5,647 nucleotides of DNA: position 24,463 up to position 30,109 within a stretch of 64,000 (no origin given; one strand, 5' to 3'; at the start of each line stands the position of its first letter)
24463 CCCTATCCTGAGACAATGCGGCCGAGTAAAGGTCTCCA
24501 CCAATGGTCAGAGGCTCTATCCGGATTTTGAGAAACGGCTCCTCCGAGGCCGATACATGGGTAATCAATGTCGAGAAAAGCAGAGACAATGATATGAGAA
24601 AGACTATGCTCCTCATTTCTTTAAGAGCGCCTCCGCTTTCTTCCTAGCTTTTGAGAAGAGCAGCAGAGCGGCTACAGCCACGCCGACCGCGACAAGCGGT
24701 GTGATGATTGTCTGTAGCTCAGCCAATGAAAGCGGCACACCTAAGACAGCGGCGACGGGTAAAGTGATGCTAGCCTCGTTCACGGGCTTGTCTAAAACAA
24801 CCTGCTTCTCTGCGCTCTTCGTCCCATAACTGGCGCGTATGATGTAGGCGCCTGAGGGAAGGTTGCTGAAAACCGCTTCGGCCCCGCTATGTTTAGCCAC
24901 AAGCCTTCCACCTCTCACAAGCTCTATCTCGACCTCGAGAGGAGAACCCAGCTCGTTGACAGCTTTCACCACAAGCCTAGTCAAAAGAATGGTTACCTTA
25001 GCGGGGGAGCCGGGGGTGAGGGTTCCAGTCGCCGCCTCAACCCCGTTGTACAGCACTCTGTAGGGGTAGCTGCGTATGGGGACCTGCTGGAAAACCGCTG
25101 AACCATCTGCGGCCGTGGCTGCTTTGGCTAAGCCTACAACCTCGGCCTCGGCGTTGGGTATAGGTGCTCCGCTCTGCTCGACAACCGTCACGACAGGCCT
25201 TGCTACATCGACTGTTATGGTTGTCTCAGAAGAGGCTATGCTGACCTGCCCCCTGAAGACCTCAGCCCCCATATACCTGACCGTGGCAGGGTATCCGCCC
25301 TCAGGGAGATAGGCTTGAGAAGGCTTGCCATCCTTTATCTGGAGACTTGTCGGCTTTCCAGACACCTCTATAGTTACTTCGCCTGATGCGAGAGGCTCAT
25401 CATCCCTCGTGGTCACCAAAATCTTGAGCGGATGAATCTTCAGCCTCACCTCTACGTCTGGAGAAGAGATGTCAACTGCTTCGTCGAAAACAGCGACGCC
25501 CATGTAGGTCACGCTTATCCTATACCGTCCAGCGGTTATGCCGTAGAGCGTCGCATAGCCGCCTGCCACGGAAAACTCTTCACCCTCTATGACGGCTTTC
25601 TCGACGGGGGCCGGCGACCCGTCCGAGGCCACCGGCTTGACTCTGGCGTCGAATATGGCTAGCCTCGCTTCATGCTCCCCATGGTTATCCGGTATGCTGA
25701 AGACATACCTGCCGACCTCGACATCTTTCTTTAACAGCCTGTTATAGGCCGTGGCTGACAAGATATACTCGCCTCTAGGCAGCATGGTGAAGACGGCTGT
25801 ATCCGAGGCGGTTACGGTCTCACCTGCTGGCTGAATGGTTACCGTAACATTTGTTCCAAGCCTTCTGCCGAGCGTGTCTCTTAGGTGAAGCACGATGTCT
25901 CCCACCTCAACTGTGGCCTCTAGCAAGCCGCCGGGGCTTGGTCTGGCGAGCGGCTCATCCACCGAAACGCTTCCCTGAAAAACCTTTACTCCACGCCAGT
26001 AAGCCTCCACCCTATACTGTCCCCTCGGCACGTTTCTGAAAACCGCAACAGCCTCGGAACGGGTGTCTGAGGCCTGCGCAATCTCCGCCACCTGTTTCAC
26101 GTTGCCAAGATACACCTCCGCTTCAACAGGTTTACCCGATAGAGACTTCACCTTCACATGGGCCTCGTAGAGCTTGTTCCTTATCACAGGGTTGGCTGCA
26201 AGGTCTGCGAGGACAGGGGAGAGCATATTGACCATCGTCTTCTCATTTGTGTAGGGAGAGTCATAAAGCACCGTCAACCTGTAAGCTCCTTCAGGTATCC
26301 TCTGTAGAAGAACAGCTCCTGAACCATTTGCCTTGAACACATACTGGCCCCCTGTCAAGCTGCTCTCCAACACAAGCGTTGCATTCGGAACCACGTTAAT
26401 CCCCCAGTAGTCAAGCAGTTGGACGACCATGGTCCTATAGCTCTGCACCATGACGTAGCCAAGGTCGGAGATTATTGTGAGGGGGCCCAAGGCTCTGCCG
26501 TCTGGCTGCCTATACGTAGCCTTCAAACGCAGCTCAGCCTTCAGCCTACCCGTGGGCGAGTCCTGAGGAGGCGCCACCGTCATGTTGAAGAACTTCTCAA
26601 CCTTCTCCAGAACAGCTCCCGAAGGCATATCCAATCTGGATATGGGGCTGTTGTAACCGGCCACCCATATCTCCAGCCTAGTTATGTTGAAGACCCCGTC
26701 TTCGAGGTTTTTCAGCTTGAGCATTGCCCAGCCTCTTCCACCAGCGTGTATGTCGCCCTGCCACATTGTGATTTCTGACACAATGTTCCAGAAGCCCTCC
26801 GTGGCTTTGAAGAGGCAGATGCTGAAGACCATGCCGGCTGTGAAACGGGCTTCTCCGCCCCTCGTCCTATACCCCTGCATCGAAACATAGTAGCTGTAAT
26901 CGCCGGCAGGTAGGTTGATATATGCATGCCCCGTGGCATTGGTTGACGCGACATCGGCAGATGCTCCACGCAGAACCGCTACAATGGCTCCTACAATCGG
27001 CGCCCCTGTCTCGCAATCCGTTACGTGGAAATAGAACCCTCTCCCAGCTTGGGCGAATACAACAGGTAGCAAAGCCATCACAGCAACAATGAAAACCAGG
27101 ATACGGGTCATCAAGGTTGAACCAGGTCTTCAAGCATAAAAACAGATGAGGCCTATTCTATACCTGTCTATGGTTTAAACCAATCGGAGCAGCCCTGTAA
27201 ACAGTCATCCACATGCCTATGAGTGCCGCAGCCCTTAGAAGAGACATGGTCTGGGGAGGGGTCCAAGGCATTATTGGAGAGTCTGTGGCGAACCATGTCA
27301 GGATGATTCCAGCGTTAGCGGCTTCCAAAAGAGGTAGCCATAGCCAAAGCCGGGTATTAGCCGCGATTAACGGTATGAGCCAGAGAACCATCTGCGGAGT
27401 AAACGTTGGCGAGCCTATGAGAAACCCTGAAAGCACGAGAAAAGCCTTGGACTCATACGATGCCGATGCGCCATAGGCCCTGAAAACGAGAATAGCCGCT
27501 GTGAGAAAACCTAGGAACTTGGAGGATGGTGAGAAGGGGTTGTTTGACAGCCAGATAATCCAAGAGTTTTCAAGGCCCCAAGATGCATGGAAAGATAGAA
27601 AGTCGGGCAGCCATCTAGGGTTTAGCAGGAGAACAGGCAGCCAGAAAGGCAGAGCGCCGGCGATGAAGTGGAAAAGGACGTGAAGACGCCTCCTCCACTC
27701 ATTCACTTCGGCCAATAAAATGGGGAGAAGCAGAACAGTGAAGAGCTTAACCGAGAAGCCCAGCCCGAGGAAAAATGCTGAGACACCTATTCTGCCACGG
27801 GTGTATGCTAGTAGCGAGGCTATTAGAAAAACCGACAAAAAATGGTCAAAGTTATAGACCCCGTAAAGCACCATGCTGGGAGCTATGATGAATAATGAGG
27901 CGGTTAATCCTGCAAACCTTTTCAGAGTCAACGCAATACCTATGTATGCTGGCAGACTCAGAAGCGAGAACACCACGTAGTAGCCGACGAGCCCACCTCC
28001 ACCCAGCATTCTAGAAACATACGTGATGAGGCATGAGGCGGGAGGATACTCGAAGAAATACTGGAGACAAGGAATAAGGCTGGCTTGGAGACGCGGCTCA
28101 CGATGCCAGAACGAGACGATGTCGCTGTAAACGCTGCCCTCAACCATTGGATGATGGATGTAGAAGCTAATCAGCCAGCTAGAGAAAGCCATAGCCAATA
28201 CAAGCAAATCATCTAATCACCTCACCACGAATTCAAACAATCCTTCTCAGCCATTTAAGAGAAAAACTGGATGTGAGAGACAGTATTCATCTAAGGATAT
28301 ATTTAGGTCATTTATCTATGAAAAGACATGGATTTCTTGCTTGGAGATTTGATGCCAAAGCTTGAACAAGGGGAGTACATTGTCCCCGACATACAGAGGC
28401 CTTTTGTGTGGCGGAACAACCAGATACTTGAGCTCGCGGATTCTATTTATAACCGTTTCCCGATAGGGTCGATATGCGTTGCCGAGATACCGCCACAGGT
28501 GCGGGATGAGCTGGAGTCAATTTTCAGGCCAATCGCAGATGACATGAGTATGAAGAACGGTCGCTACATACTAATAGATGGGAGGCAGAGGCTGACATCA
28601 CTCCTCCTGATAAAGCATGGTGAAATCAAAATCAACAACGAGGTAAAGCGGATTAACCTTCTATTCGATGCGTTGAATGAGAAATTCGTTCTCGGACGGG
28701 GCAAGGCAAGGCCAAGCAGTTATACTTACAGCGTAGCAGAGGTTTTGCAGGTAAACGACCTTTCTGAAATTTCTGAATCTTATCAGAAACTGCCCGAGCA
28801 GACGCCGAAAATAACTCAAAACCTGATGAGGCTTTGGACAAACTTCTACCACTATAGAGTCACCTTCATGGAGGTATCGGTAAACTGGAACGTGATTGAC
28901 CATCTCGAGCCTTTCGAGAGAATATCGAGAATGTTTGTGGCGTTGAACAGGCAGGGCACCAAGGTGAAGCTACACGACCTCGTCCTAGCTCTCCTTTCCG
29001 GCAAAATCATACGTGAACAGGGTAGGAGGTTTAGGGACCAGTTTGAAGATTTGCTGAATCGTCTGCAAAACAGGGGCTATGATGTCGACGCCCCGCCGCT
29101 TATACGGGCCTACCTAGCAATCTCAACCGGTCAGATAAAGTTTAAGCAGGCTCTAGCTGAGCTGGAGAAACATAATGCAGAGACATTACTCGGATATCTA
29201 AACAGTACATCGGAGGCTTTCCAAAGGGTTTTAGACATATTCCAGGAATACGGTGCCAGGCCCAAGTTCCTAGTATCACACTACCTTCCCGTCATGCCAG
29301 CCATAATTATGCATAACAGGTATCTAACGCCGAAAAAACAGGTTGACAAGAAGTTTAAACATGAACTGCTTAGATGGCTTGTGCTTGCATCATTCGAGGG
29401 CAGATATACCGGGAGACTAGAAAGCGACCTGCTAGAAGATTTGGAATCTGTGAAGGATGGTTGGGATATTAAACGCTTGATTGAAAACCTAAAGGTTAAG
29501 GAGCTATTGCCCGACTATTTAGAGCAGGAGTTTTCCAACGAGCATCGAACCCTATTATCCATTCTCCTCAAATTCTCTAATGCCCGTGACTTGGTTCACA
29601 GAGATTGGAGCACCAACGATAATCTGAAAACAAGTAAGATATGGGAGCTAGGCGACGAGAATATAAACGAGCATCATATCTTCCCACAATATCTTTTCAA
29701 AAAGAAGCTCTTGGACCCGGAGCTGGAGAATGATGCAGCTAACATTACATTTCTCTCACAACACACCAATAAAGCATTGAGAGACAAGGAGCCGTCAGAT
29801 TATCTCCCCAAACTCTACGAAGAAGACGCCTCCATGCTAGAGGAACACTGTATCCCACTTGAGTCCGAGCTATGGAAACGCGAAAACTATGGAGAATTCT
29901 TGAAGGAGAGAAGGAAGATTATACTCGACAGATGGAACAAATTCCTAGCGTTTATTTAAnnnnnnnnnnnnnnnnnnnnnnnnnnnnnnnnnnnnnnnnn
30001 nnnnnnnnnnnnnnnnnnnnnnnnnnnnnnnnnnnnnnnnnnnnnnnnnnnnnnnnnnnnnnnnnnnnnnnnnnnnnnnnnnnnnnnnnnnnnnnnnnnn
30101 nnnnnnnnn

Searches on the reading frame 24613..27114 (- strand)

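Call 36: search_protein_families(library=pfam, proteins=[window:24613-27114:-], max_evalue=0.001)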
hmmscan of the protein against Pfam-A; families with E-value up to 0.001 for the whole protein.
window:24613-27114:- (833 aa): 7 families
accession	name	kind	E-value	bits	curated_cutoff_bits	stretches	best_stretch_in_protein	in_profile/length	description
PF13620.12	CarboxypepD_reg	-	9e-24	84.1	32.3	2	31-86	6-63/82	Carboxypeptidase regulatory-like domain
PF13715.12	CarbopepD_reg_2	-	2.1e-09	37.7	32.2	0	30-85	4-58/88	CarboxypepD_reg-like domain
PF07495.19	Y_Y_Y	-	1e-07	32.1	26.6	0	744-765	28-48/65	Y_Y_Y domain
PF17802.7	SpaA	-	1.8e-05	25.2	23.1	0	32-74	8-55/91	Prealbumin-like fold domain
PF09430.16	EMC7_beta-sandw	-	3e-05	24.6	26.6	0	242-285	7-48/122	ER membrane protein complex subunit 7, beta-sandwich domain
PF14686.12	fn3_3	-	8.8e-05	22.6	24.4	0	251-282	18-51/75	Polysaccharide lyase family 4, domain II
PF16640.11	Big_3_5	-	0.00023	22.1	35.5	0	566-635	19-87/88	Bacterial Ig-like domain (group 3)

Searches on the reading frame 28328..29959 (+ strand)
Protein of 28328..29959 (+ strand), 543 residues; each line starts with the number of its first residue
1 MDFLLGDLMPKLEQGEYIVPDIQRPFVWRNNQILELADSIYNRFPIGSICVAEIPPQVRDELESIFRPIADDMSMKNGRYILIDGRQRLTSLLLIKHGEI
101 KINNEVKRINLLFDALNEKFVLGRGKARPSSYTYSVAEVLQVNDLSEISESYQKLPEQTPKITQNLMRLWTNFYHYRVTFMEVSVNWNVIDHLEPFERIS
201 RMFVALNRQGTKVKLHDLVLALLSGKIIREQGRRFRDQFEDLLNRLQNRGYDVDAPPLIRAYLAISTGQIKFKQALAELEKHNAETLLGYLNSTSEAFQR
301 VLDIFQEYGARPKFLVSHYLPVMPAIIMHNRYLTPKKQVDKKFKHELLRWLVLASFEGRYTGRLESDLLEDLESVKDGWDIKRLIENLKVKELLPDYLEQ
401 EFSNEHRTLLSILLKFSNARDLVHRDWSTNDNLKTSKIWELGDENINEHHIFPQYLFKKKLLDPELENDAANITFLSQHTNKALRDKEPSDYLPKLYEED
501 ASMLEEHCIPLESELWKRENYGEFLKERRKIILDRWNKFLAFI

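Call 36: search_protein_families(library=pfam, proteins=[window:28328-29959:+], max_evalue=0.001)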
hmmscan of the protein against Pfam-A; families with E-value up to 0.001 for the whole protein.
window:28328-29959:+ (543 aa): 1 family
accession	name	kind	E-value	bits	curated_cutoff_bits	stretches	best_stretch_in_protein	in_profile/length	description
PF03235.19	GmrSD_N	-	7.2e-25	88.7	33.2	1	7-223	3-198/199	GmrSD restriction endonuclease, N-terminal domain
